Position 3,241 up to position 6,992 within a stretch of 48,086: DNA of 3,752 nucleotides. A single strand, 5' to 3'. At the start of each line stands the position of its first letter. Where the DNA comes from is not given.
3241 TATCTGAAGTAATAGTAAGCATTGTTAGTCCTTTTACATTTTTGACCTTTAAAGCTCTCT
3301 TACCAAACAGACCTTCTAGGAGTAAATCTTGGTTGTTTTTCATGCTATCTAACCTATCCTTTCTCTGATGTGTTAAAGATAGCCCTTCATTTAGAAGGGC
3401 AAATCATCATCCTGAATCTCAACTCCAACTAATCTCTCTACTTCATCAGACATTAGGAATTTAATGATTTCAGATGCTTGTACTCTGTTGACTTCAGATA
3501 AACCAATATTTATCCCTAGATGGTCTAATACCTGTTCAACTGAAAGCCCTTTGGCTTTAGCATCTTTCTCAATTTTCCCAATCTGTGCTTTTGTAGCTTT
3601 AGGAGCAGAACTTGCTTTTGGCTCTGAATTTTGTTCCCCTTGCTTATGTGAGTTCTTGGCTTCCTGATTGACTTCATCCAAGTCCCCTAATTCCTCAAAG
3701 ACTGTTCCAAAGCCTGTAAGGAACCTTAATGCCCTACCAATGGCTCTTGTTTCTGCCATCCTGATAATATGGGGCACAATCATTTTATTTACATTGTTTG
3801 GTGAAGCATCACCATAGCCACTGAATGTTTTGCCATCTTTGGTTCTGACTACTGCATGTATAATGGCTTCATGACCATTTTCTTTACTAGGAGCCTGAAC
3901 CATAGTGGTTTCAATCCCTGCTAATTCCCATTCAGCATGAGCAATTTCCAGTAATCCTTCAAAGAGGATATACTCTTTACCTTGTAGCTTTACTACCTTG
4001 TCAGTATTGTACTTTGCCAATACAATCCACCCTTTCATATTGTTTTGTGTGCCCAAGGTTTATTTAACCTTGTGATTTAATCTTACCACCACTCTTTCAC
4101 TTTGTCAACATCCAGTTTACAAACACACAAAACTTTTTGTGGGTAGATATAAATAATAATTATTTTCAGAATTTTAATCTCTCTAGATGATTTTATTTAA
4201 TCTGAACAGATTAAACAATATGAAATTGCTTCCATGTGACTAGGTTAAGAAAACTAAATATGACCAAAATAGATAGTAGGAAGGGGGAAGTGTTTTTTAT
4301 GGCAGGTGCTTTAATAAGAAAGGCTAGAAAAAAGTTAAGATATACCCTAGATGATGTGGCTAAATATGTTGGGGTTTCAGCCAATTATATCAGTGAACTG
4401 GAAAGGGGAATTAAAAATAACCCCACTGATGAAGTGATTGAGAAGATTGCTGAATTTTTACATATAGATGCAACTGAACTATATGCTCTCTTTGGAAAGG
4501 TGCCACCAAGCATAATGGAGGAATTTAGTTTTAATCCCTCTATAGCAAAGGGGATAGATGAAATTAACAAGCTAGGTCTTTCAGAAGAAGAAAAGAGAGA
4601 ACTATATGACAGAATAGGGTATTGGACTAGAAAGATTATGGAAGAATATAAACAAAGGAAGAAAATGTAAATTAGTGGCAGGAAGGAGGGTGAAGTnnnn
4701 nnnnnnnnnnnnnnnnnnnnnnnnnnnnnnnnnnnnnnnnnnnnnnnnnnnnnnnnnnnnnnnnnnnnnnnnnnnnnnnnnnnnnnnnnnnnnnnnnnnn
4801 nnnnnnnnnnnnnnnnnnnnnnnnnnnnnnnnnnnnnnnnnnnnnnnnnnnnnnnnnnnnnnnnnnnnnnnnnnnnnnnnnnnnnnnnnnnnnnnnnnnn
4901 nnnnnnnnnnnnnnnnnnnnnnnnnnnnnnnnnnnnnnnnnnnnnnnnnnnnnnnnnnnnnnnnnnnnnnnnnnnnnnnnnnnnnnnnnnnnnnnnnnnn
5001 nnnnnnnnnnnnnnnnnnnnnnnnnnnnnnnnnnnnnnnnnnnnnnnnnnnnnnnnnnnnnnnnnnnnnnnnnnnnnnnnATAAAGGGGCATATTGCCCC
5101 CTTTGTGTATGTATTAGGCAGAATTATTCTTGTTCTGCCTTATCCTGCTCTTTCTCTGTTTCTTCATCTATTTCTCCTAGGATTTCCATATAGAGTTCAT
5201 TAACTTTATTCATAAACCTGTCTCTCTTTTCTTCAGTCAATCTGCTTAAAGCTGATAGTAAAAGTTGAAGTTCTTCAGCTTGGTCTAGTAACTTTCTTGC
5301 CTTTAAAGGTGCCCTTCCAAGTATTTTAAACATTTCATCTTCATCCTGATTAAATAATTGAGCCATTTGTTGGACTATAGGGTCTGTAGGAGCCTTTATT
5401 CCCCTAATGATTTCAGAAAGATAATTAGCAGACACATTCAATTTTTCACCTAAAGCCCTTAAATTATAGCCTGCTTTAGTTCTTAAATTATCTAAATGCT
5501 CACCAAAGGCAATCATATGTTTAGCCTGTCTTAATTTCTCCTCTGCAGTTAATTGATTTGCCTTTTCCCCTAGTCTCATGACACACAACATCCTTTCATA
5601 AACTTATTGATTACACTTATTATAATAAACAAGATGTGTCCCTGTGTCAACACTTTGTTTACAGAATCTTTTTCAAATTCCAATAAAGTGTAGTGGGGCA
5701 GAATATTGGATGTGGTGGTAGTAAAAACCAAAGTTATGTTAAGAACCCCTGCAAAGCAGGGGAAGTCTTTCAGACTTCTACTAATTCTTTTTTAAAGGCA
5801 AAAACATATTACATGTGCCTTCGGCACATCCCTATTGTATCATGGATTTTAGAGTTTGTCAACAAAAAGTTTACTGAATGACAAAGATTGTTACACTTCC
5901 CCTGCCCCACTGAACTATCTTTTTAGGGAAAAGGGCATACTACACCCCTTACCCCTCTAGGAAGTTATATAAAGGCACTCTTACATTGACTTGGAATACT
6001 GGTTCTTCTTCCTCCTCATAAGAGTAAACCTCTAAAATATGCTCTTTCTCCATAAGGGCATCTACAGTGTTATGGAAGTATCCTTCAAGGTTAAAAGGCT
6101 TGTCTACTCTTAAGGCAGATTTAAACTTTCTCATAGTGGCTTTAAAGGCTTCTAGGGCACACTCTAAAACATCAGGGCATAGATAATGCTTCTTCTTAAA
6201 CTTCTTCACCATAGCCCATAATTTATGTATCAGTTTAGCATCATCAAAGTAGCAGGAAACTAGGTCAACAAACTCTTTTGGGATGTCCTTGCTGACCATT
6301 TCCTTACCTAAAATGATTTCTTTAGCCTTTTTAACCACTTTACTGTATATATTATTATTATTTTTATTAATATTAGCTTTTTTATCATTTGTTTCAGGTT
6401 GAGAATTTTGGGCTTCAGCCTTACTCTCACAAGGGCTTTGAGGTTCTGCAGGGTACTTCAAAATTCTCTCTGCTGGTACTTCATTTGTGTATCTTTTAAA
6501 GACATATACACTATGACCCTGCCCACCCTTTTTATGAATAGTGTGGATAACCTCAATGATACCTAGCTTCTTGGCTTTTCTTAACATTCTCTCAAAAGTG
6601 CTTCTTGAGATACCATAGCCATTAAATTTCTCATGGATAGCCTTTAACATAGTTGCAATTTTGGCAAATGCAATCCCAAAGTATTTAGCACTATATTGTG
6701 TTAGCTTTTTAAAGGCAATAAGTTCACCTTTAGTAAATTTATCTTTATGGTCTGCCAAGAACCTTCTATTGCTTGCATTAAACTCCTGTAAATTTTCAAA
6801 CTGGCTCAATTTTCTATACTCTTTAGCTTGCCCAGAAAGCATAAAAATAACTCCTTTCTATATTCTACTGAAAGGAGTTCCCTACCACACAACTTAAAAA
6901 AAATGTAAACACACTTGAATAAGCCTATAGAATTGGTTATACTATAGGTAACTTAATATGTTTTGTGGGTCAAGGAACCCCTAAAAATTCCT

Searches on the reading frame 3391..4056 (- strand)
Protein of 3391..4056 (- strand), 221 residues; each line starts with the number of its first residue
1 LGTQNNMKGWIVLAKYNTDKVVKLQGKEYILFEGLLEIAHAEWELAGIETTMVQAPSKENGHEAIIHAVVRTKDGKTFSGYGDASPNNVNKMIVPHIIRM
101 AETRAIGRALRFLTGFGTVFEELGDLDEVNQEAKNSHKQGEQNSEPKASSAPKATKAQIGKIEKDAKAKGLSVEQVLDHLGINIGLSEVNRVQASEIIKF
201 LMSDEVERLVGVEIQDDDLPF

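Call 12: search_protein_families(library=pfam, proteins=[window:3391-4056:-], max_evalue=0.01)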
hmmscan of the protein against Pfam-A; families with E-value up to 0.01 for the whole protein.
window:3391-4056:- (221 aa): 0 families

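Call 49: search_protein_families(library=phrogs, proteins=[window:3391-4056:-], max_evalue=0.001)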
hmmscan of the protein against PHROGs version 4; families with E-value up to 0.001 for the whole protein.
window:3391-4056:- (221 aa): 2 families
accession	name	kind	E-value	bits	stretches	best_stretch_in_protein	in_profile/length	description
phrog_11717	-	unknown function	8.7e-07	29.9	1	27-206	28-196/208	-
phrog_22961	-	unknown function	0.0002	22.5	1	51-123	137-209/213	-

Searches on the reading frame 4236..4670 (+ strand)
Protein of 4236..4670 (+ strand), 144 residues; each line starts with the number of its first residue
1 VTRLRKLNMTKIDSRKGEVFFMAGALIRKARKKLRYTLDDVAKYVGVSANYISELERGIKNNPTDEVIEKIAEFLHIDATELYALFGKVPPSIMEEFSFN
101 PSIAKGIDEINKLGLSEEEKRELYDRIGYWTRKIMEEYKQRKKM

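Call 12: search_protein_families(library=pfam, proteins=[window:4236-4670:+], max_evalue=0.01)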
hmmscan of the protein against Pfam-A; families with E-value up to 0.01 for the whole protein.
window:4236-4670:+ (144 aa): 5 families
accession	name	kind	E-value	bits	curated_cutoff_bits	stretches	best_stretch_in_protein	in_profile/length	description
PF01381.28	HTH_3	-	7.8e-16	58.3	23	1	27-82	1-55/55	Helix-turn-helix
PF12844.13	HTH_19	-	4.4e-12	46.2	30.2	1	24-85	1-61/64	Helix-turn-helix domain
PF13560.12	HTH_31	-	5.4e-10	39.9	27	1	24-82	3-61/64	Helix-turn-helix domain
PF13413.12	HTH_25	-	4.1e-06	27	24.6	1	27-81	2-61/62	Helix-turn-helix domain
PF13443.12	HTH_26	-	1.5e-05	25.6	22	1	28-83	3-58/63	Cro/C1-type HTH DNA-binding domain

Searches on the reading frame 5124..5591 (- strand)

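Call 49: search_protein_families(library=phrogs, proteins=[window:5124-5591:-], max_evalue=0.001)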
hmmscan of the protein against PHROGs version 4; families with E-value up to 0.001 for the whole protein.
window:5124-5591:- (155 aa): 4 families
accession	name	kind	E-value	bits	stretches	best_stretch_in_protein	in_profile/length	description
phrog_8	-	transcription regulation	6.8e-09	36.6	1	24-119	72-150/346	transcriptional regulator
phrog_2967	-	transcription regulation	1.6e-08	35.3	1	22-154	4-114/225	transcriptional regulator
phrog_3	-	transcription regulation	2.5e-08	35.1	1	21-132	81-184/430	transcriptional repressor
phrog_2439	-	transcription regulation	0.00029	20.8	1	30-83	9-62/367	transcriptional regulator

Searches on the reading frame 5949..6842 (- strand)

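Call 12: search_protein_families(library=pfam, proteins=[window:5949-6842:-], max_evalue=0.01)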
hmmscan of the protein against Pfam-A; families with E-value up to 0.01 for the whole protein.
window:5949-6842:- (297 aa): 0 families

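Call 49: search_protein_families(library=phrogs, proteins=[window:5949-6842:-], max_evalue=0.001)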
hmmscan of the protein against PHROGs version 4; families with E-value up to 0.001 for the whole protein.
window:5949-6842:- (297 aa): 1 family
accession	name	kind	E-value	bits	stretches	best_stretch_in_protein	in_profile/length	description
phrog_1835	-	DNA, RNA and nucleotide metabolism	2.6e-36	126.5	1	5-270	13-277/301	HTH DNA binding protein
